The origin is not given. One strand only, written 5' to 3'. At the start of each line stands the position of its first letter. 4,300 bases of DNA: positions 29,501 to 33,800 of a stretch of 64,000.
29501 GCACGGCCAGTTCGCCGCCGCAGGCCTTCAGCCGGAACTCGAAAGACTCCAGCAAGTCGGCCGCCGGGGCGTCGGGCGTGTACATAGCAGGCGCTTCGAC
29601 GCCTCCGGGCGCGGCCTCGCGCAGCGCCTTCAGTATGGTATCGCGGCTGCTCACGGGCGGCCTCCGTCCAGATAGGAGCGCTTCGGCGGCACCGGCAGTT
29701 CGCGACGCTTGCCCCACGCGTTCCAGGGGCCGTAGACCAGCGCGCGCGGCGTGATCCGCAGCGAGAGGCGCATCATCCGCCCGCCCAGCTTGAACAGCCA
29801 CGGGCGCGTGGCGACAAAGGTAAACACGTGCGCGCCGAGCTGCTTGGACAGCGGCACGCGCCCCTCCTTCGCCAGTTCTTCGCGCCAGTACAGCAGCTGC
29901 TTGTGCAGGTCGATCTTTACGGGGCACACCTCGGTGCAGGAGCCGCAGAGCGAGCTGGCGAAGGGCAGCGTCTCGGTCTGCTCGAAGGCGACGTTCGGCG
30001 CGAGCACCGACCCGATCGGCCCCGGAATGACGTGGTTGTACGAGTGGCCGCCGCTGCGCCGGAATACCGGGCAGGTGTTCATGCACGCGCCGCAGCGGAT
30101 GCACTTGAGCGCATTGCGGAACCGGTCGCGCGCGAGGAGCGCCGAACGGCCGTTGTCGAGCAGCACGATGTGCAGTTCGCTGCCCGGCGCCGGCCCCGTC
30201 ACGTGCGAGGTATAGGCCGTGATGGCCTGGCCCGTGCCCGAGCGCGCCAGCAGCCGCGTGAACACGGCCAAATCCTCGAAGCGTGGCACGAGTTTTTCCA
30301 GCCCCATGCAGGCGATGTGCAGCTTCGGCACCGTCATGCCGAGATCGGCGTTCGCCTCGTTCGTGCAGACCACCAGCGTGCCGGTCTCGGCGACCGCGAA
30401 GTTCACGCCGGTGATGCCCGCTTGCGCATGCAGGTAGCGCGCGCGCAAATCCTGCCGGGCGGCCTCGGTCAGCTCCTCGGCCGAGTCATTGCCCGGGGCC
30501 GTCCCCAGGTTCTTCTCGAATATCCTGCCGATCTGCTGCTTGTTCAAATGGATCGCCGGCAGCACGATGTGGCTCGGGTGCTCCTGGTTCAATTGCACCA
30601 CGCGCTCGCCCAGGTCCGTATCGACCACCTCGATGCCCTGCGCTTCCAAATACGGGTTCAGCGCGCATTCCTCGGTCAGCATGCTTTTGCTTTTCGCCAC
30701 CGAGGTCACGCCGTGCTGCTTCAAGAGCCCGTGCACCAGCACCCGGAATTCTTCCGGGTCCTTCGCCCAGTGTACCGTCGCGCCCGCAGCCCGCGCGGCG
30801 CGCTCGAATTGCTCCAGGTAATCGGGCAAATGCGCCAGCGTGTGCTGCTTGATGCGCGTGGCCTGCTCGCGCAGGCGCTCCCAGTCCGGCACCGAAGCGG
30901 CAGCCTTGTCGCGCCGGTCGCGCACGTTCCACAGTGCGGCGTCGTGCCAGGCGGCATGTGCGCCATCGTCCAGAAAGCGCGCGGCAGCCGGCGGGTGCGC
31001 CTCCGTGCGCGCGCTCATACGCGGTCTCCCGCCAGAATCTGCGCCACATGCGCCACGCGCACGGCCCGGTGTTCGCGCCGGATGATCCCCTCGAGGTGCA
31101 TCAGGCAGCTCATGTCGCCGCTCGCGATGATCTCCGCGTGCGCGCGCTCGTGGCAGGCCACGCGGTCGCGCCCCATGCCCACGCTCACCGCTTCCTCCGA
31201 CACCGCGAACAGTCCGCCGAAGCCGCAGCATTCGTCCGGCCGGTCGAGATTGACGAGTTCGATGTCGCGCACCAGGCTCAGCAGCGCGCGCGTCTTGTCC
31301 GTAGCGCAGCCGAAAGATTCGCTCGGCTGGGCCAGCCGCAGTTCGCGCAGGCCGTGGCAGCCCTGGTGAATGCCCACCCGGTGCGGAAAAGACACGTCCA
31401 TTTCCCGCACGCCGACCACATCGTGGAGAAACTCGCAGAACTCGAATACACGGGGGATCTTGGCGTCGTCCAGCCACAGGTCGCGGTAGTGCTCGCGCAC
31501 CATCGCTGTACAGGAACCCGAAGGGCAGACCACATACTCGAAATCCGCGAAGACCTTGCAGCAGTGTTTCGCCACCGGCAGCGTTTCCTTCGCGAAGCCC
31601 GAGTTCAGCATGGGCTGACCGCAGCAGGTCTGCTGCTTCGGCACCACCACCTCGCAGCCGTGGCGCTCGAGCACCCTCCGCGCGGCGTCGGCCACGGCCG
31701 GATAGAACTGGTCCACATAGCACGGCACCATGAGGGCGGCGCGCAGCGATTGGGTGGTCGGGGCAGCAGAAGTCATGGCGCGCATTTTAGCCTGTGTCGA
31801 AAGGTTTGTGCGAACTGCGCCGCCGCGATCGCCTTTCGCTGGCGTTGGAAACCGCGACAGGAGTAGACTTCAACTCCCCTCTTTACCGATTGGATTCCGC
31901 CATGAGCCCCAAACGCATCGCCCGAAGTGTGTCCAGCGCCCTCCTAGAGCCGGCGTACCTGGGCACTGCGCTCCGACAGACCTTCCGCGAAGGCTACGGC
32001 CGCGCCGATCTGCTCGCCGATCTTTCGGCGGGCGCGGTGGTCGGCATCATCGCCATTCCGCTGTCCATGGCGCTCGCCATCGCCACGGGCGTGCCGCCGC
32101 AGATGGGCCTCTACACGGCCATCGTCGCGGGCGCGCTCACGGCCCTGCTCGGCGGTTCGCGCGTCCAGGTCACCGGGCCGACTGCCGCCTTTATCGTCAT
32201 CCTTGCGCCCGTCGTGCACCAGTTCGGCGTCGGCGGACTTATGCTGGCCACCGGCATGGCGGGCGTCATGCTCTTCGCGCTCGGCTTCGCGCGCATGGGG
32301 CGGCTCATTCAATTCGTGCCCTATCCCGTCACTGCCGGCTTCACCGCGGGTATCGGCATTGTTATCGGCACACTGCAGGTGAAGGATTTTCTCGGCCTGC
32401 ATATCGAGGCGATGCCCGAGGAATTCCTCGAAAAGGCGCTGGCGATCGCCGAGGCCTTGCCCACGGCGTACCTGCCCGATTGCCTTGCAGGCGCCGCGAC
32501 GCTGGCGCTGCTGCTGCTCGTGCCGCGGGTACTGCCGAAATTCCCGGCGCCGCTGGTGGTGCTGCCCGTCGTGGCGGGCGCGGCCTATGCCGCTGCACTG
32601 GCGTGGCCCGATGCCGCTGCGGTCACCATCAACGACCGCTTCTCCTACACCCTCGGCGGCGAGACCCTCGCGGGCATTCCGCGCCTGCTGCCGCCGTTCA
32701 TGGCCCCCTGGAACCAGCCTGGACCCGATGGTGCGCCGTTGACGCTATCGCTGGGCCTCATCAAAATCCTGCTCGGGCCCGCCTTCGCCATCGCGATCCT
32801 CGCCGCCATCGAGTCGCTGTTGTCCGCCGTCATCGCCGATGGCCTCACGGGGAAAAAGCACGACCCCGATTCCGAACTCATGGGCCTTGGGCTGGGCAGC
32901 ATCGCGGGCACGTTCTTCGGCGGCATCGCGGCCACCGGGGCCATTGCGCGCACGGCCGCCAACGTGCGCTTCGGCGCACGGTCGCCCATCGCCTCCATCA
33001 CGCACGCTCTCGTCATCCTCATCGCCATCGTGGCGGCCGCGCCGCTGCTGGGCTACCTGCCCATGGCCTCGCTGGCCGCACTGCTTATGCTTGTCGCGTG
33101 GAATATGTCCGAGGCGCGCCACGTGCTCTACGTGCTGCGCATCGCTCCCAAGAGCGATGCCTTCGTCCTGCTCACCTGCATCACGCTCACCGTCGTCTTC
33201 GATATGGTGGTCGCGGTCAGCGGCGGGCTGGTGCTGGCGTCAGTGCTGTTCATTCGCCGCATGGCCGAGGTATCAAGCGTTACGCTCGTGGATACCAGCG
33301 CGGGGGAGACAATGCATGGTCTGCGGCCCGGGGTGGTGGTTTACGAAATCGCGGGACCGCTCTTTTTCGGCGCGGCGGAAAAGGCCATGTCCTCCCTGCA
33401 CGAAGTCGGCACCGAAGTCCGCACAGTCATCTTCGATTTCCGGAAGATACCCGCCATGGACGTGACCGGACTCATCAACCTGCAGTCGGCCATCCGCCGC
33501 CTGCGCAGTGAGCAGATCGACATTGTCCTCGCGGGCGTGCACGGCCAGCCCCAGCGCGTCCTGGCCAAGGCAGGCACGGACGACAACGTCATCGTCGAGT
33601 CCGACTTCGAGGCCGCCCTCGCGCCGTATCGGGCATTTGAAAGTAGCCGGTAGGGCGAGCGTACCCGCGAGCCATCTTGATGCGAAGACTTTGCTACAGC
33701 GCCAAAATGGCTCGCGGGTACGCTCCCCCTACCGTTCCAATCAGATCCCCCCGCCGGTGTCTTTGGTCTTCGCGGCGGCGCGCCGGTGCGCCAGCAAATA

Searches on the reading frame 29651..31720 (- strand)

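Call 46: search_protein_families(library=pfam, proteins=[window:29651-31720:-], max_evalue=0.001)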
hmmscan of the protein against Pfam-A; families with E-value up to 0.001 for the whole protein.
window:29651-31720:- (689 aa): 13 families
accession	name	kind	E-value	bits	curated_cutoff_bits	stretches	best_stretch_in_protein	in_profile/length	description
PF02589.21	LUD_dom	-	5.4e-44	150.6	22.6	1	302-511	1-165/189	LUD domain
PF13183.11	Fer4_8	-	7.9e-13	49.2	27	1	537-603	2-68/68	4Fe-4S dicluster domain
PF13237.11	Fer4_10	-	1e-07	32.2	25.5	1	535-555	4-22/53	4Fe-4S dicluster domain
PF00037.32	Fer4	-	6e-07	29.5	21.1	1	537-552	5-20/24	4Fe-4S binding domain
PF13534.11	Fer4_17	-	2.1e-06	28.6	22.2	1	539-604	1-61/61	4Fe-4S dicluster domain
PF13187.11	Fer4_9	-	5.2e-06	26.8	27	0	533-551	30-48/52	4Fe-4S dicluster domain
PF12797.12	Fer4_2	-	1e-05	25.6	24.5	1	534-552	4-22/22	4Fe-4S binding domain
PF12838.12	Fer4_7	-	3.4e-05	24.7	27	1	539-603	1-52/52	4Fe-4S dicluster domain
PF12798.12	Fer4_3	-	0.00011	23.2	27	0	540-552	1-13/15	4Fe-4S binding domain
PF12800.12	Fer4_4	-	0.00014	22.4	24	0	539-552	3-16/17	4Fe-4S binding domain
PF11870.13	LutB_C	-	0.00025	21.8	26.8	1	619-683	20-79/88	Lactate utilisation protein B, C-terminal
PF12837.12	Fer4_6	-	0.00031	21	25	0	537-552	6-21/24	4Fe-4S binding domain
PF13746.11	Fer4_18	-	0.00073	20.2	27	0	591-609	63-81/114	4Fe-4S dicluster domain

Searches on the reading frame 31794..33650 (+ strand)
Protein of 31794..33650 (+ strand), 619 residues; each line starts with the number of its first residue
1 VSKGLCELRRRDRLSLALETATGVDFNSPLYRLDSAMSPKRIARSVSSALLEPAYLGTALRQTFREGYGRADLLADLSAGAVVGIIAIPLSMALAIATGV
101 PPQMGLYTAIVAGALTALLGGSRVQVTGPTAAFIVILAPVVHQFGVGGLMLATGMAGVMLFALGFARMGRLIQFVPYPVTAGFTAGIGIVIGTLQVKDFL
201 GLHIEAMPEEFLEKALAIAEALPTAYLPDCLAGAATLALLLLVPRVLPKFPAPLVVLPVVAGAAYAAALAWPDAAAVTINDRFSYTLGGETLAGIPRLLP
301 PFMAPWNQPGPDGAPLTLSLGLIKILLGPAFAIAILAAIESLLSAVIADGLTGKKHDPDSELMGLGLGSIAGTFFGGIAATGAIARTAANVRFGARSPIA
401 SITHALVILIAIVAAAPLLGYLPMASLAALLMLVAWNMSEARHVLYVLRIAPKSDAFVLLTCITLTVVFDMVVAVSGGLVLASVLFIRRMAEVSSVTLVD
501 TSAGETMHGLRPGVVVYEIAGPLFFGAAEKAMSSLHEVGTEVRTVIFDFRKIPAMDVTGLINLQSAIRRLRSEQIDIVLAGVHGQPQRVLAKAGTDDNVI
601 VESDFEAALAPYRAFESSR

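Call 46: search_protein_families(library=pfam, proteins=[window:31794-33650:+], max_evalue=0.001)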
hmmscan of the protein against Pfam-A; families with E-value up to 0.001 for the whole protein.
window:31794-33650:+ (619 aa): 2 families
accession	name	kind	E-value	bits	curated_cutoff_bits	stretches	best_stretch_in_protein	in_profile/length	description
PF00916.26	Sulfate_transp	-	1.6e-71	241.6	23.2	1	73-460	1-378/380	Sulfate permease family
PF01740.26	STAS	-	5.1e-16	58.8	22.6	1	511-606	7-104/106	STAS domain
